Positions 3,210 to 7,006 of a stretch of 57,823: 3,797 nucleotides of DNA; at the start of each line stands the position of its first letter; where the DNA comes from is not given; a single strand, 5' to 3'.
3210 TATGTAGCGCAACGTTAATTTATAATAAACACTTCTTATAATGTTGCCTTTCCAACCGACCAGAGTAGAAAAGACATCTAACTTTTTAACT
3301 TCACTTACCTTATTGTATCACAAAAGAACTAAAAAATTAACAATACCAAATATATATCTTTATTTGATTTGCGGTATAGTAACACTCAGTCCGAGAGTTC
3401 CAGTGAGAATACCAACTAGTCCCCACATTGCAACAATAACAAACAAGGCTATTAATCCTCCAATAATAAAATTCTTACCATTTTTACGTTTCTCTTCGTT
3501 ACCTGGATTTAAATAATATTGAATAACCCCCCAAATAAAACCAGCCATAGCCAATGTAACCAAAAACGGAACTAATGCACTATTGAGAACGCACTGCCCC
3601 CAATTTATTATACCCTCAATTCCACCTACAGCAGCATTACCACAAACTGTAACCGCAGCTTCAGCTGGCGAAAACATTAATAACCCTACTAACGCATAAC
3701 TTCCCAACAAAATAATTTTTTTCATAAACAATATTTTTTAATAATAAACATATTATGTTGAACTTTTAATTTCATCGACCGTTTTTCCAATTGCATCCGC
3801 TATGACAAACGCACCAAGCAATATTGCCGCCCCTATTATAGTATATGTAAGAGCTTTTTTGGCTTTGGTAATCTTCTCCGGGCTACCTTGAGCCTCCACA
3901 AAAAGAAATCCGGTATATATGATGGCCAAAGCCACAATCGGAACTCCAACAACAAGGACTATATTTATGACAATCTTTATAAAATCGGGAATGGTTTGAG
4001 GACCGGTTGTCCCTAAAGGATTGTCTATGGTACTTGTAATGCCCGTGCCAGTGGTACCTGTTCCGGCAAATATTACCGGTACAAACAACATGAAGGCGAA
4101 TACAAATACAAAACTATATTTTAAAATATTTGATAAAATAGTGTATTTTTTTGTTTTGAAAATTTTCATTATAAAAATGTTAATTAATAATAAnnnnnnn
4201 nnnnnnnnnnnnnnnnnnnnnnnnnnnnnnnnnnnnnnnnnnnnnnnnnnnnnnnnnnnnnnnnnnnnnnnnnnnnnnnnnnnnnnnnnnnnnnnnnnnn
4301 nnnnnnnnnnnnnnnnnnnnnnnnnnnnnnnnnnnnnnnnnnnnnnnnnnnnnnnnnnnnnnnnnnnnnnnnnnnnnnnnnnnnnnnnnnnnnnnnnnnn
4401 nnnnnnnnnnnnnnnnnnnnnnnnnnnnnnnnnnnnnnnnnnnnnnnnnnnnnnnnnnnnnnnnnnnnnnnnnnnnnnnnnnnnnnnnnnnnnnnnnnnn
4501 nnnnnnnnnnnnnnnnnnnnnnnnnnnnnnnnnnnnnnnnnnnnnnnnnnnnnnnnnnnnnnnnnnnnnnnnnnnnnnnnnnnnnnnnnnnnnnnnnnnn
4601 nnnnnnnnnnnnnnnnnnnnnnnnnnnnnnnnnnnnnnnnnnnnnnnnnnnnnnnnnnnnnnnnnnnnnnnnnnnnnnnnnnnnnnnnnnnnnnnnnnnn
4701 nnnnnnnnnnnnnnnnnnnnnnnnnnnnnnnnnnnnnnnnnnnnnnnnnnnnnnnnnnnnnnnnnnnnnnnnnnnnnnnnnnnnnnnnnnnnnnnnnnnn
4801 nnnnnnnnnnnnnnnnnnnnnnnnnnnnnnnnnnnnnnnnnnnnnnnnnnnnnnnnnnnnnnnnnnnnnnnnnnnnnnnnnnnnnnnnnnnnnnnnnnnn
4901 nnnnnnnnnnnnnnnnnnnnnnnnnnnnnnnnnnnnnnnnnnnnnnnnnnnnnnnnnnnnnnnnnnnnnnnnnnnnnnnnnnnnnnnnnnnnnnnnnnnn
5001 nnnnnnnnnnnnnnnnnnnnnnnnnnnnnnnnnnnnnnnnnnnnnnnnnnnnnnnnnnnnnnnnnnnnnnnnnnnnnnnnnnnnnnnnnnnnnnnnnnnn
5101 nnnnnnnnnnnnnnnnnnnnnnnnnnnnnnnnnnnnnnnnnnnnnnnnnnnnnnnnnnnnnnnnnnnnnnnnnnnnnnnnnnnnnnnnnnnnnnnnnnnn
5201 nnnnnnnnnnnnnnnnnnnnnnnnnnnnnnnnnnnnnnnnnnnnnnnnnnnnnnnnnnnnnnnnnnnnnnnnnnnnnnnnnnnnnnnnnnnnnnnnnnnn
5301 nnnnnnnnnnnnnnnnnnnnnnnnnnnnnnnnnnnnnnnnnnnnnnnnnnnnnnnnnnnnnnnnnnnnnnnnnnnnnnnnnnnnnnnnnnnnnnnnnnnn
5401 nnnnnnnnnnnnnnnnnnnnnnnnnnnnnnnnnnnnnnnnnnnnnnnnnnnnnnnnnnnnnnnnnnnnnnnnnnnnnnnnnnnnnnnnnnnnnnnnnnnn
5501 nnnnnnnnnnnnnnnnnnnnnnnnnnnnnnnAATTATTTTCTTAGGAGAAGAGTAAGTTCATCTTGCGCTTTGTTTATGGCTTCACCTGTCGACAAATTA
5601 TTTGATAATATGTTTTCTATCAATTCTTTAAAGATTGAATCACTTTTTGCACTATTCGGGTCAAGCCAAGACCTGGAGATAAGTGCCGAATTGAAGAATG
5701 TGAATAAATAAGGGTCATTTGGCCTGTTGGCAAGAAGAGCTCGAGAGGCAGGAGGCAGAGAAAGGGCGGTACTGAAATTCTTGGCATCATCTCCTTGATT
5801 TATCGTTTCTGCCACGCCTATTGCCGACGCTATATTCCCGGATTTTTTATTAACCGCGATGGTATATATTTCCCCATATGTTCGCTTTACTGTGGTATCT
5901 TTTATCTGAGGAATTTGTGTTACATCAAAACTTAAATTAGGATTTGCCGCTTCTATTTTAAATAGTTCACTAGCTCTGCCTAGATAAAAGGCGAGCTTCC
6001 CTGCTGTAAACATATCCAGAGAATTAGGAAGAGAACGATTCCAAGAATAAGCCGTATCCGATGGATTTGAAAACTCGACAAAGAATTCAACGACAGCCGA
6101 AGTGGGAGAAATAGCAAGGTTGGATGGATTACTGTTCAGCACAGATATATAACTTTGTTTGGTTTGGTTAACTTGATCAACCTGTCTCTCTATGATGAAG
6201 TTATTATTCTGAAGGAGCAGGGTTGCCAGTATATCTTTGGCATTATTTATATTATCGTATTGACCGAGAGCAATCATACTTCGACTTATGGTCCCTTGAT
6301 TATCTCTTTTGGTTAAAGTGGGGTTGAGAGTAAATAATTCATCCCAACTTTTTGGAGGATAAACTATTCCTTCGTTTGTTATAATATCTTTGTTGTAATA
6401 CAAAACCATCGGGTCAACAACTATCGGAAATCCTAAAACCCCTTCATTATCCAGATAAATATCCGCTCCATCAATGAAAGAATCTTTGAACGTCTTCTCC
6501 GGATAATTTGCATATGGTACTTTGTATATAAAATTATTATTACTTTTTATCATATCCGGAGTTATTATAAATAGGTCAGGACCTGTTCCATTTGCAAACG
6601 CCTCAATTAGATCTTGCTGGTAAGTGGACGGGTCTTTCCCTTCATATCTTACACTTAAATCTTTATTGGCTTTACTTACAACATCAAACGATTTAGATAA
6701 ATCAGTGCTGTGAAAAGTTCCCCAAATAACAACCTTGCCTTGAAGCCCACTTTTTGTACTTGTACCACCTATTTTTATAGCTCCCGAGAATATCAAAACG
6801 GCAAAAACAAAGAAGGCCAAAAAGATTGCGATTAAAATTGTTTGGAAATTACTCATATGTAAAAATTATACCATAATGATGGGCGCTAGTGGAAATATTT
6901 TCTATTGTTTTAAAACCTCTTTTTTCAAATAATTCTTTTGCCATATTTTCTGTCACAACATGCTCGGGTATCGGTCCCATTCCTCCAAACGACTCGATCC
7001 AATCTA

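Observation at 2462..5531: Five tandem paralogs of a VirB2/TrbC-like two-helix pilin module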

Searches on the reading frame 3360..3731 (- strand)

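Call 3: search_protein_families(library=pfam, proteins=[window:3360-3731:-], max_evalue=1)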
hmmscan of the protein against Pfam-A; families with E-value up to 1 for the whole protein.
window:3360-3731:- (123 aa): 7 families
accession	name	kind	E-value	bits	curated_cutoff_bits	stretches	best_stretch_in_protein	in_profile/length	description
PF18895.5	T4SS_pilin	-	6.1e-09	36.3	26.6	1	53-109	16-71/71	Type IV secretion system pilin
PF20303.3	YLATT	-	0.0046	17.2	26.7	1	56-99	5-48/107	YEATS-Like-Associating Three TM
PF06570.16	DUF1129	-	0.0063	16.6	29.1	1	49-112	110-174/207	Protein of unknown function (DUF1129)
PF05545.16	FixQ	-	0.015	15.7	29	1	56-81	12-37/49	Cbb3-type cytochrome oxidase component FixQ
PF15879.10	MWFE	-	0.13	13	27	0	54-84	6-38/55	NADH-ubiquinone oxidoreductase MWFE subunit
PF11700.14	ATG22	-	0.23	10.6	24.1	1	59-115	332-382/482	Vacuole effluxer Atg22 like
PF19261.4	DUF5904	-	0.49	10.9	25.7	0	50-104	73-126/133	Domain of unknown function (DUF5904)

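Call 4: search_protein_families(library=ncbifam, proteins=[window:3360-3731:-], max_evalue=1)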
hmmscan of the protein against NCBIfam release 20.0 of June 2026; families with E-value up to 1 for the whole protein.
window:3360-3731:- (123 aa): 4 families
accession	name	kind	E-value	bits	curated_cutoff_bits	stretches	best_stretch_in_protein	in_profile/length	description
NF045849.1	ICE_MMCAP2_0565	equivalog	1.3e-07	31.2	40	1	49-112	13-79/80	Mbov_0395 family pilin-like conjugal transfer protein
NF045890.1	conj_pls20_p028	equivalog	0.027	13.4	150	1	51-102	63-109/377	pLS20_p028 family conjugation system transmembrane protein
NF002595.0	PRK02251.2-1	equivalog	0.035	14.4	109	0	50-73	28-51/84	cell division protein CrgA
NF002593.0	PRK02251.1-2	equivalog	0.06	13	141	1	52-80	102-129/157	cell division protein CrgA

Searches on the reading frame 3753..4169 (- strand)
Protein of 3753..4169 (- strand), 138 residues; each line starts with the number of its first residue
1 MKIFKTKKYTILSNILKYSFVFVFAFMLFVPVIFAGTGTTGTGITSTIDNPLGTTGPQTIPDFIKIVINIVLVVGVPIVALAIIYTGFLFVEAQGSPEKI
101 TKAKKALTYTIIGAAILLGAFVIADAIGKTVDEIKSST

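Call 3: search_protein_families(library=pfam, proteins=[window:3753-4169:-], max_evalue=1)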
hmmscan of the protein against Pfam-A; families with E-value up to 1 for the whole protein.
window:3753-4169:- (138 aa): 7 families
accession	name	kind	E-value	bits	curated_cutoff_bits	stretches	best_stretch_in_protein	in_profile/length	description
PF18895.5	T4SS_pilin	-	1.2e-07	32.2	26.6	1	59-127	4-71/71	Type IV secretion system pilin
PF01554.23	MatE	-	0.00085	19.5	24.9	1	25-125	34-133/161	MatE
PF04956.18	TrbC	-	0.0019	18.8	27.9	1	20-126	16-97/98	TrbC/VIRB2 pilin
PF05767.17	Pox_A14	-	0.021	15.4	27.7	1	63-123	6-65/93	Poxvirus virion envelope protein A14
PF19607.4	DUF6112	-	0.11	12.7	25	1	56-122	12-75/88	Family of unknown function (DUF6112)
PF07330.17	DUF1467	-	0.2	12.1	29.4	1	93-132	41-80/83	Protein of unknown function (DUF1467)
PF05987.18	DUF898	-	0.21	11.1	28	1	10-123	129-241/336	Bacterial protein of unknown function (DUF898)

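Call 4: search_protein_families(library=ncbifam, proteins=[window:3753-4169:-], max_evalue=1)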
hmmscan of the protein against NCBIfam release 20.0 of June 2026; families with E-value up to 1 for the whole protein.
window:3753-4169:- (138 aa): 5 families
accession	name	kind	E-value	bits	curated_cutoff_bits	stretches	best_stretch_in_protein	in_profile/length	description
NF045849.1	ICE_MMCAP2_0565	equivalog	1.2e-06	28.1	40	1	58-127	7-76/80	Mbov_0395 family pilin-like conjugal transfer protein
NF002765.0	PRK02833.1-3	equivalog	0.036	14.1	145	1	59-117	10-62/136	phosphate-starvation-inducible protein PsiE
TIGR03043.1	PS_II_psbZ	equivalog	0.45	10.5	39.95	0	66-79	10-23/58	photosystem II reaction center protein PsbZ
TIGR00328.1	flhB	equivalog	0.47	9.6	349.25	1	56-127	133-204/348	flagellar biosynthesis protein FlhB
NF038216.1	ABZJ_00895_fam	subfamily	0.85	9.5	33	0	68-124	27-85/134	ABZJ_00895 family protein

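Call 44: search_protein_families(library=pfam, alignment_id=A4, max_evalue=0.01)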
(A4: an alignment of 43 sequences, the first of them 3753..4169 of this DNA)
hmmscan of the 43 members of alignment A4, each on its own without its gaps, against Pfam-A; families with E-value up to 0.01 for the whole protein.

A. member 1, window:3753-4169:- (138 aa): 3 families
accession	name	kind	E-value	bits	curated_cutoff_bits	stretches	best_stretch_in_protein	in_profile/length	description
PF18895.5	T4SS_pilin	-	1.2e-07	32.2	26.6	1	59-127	4-71/71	Type IV secretion system pilin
PF01554.23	MatE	-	0.00085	19.5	24.9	1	25-125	34-133/161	MatE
PF04956.18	TrbC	-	0.0019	18.8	27.9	0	20-126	16-97/98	TrbC/VIRB2 pilin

B. families by the number of members that match (of 43 scanned): 12 families
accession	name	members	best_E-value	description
PF18895.5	T4SS_pilin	43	6.8e-10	Type IV secretion system pilin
PF04956.18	TrbC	40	4.6e-08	TrbC/VIRB2 pilin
PF01554.23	MatE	22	2.6e-05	MatE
PF19607.4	DUF6112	20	2.1e-05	Family of unknown function (DUF6112)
PF05767.17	Pox_A14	9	0.00014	Poxvirus virion envelope protein A14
PF00001.26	7tm_1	1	0.0011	7 transmembrane receptor (rhodopsin family)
PF12420.13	DUF3671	1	0.0013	Fam-L, Fam-M like protein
PF21827.1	New_glue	1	0.0014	New glue protein family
PF17370.7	DUF5392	1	0.0045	Family of unknown function (DUF5392)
PF05987.18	DUF898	1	0.0047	Bacterial protein of unknown function (DUF898)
PF07332.16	Phage_holin_3_6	1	0.0061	Putative Actinobacterial Holin-X, holin superfamily III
PF04290.18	DctQ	1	0.0087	Tripartite ATP-independent periplasmic transporters, DctQ component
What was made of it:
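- On Pfam PF04956 TrbC/VirB2 pilin: However, 40 of 43 p4-type orthologues hit at E<=0.01, best E 4.6e-8 (call 44).
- TrbC/VirB2 is hit by 40/43 p4-type orthologues (call 44). Sequence links go to the TrbC/VirB2 pilin family (call 44).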

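Call 45: search_solved_structures(query=A4, max_evalue=10, show_alignments=2)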
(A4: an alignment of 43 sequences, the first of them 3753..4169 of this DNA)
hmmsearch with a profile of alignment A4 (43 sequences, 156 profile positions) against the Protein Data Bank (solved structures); distinct sequences matched with E-value up to 10: 30.
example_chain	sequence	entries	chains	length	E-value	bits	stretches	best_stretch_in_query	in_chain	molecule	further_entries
9lw5_R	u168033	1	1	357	0.051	16.6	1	92-141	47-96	Beta-2 adrenergic receptor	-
2r4r_A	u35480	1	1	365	0.054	16.6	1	92-141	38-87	Beta-2 adrenergic receptor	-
3kj6_A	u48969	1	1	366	0.055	16.5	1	92-141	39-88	Beta-2 adrenergic receptor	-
2r4s_A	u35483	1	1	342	0.11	15.6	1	92-141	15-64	Beta-2 adrenergic receptor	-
9u9v_R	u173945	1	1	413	0.11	15.6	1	92-141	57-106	Beta-2 adrenergic receptor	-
8uo1_R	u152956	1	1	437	0.13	15.3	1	92-141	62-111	Beta-2 adrenergic receptor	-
9l8l_R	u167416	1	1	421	0.14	15.3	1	92-141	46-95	Beta-2 adrenergic receptor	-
9chu_A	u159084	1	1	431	0.26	14.4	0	92-141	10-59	Beta-2 adrenergic receptor,Calcineurin subunit B type 1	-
9chv_A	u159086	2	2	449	0.3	14.2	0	92-141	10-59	Beta-2 adrenergic receptor,Calcineurin subunit B type 1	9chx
8w1v_A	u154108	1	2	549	0.32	14.1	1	92-141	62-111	Beta-2 adrenergic receptor,Endolysin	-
8gdz_R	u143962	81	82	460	0.41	13.7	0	92-141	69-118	Beta-2 adrenergic receptor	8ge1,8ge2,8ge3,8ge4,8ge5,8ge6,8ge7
6ni3_R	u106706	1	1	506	0.52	13.4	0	92-141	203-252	Endolysin,Beta-2 adrenergic receptor chimera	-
3sn6_R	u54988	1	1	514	0.58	13.2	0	92-141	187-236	Endolysin,Beta-2 adrenergic receptor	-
7bz2_R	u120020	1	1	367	0.78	12.8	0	92-141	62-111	Beta2 adrenergic receptor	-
7dhi_R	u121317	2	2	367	0.78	12.8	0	92-141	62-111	Beta-2 adrenergic receptor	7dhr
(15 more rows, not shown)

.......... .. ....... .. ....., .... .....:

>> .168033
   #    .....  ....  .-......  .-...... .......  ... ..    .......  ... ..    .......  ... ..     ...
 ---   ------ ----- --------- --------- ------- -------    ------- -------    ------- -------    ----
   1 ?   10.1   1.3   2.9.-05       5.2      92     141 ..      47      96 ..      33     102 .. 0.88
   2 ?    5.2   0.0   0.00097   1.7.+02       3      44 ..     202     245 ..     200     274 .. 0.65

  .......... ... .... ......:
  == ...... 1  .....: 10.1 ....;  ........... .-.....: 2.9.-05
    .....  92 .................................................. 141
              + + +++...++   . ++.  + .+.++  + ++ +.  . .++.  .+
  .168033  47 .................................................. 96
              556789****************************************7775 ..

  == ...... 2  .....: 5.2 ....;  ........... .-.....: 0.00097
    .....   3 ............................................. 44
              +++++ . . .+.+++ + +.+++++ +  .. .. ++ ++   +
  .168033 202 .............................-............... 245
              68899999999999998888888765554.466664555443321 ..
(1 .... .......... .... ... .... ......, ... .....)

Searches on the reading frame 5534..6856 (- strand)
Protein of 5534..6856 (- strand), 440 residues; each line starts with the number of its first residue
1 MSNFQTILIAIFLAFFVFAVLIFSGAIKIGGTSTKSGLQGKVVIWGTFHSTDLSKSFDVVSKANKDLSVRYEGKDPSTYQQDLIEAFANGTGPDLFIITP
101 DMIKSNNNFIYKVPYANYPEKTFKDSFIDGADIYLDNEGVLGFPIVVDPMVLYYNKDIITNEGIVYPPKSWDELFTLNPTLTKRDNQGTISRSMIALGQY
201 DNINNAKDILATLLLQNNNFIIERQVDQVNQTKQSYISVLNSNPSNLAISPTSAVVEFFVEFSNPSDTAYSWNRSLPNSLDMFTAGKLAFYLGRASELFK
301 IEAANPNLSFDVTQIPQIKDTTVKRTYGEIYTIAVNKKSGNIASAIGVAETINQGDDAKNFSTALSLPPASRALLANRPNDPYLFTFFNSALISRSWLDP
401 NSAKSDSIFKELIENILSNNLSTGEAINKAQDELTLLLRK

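Call 3: search_protein_families(library=pfam, proteins=[window:5534-6856:-], max_evalue=1)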
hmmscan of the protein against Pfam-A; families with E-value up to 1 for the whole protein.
window:5534-6856:- (440 aa): 3 families
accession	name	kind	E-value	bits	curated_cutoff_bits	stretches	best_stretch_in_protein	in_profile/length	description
PF01547.30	SBP_bac_1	-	3.3e-17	63.9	26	1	62-345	19-293/307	Bacterial extracellular solute-binding protein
PF13416.11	SBP_bac_8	-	3.9e-17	63.4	27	1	62-372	8-263/279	Bacterial extracellular solute-binding protein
PF10102.14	DUF2341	-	0.14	13.1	23.4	1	225-273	34-82/84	Domain of unknown function (DUF2341)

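Call 4: search_protein_families(library=ncbifam, proteins=[window:5534-6856:-], max_evalue=1)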
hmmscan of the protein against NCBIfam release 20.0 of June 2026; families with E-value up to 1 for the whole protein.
window:5534-6856:- (440 aa): 5 families
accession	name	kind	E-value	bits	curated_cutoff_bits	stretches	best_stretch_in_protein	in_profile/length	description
NF007011.0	PRK09474.1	equivalog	7.3e-12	44.8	291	1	38-187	29-171/396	maltose/maltodextrin ABC transporter substrate-binding protein MalE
NF053763.1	ABCarbgalBndGanS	equivalog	6.3e-08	31.8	700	1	41-212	40-200/420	galactooligosaccharide ABC transporter substrate-binding protein GanS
TIGR03850.1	bind_CPR_0540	equivalog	0.00019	20.2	299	1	133-181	145-191/437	carbohydrate ABC transporter substrate-binding protein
NF008211.0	PRK10974.1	equivalog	0.055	12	411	1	140-202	138-202/439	sn-glycerol-3-phosphate ABC transporter substrate-binding protein UgpB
NF001267.0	PRK00228.1-2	equivalog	0.14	11.8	284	1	60-99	93-132/192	YqgE/AlgH family protein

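Call 82: find_homologous_proteins(query=window:5534-6856:-, max_evalue=0.001)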
Query window:5534-6856:- (440 aa): 1661 proteins with E <= 0.001 among 8000 candidates; the best 120 are listed.
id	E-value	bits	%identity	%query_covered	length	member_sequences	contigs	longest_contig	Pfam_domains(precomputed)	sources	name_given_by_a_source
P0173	2.9e-273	924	98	100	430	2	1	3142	PF13416.12,PF01547.31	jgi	-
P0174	9.1e-220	748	75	100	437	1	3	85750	PF13416.12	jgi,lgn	-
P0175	1.4e-219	747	75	100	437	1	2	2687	PF13416.12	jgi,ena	jgi:ABC-type glycerol-3-phosphate transport system substrate-binding protein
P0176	1.7e-217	740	76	100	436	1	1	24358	PF13416.12,PF01547.31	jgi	jgi:ABC-type glycerol-3-phosphate transport system substrate-binding protein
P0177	3.8e-216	736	75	100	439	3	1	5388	PF13416.12,PF01547.31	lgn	-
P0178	1.4e-215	734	76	100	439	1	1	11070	PF13416.12,PF01547.31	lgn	-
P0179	6.3e-213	725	75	100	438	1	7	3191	PF13416.12,PF01547.31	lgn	-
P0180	7.1e-212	722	74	100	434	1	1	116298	PF13416.12,PF01547.31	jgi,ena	-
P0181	1.7e-211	721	75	98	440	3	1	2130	PF13416.12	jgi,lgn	-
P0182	3.2e-209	713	74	100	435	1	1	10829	PF13416.12,PF01547.31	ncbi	-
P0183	6.6e-209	712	74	100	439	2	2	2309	PF13416.12,PF01547.31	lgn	-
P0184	2.0e-208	710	72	100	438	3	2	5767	PF13416.12,PF01547.31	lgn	-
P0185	2.3e-208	710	73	100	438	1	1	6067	PF13416.12,PF01547.31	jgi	-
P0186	7.2e-208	709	73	100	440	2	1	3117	PF13416.12,PF01547.31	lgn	-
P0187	7.3e-207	705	73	100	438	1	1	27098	PF13416.12,PF01547.31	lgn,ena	-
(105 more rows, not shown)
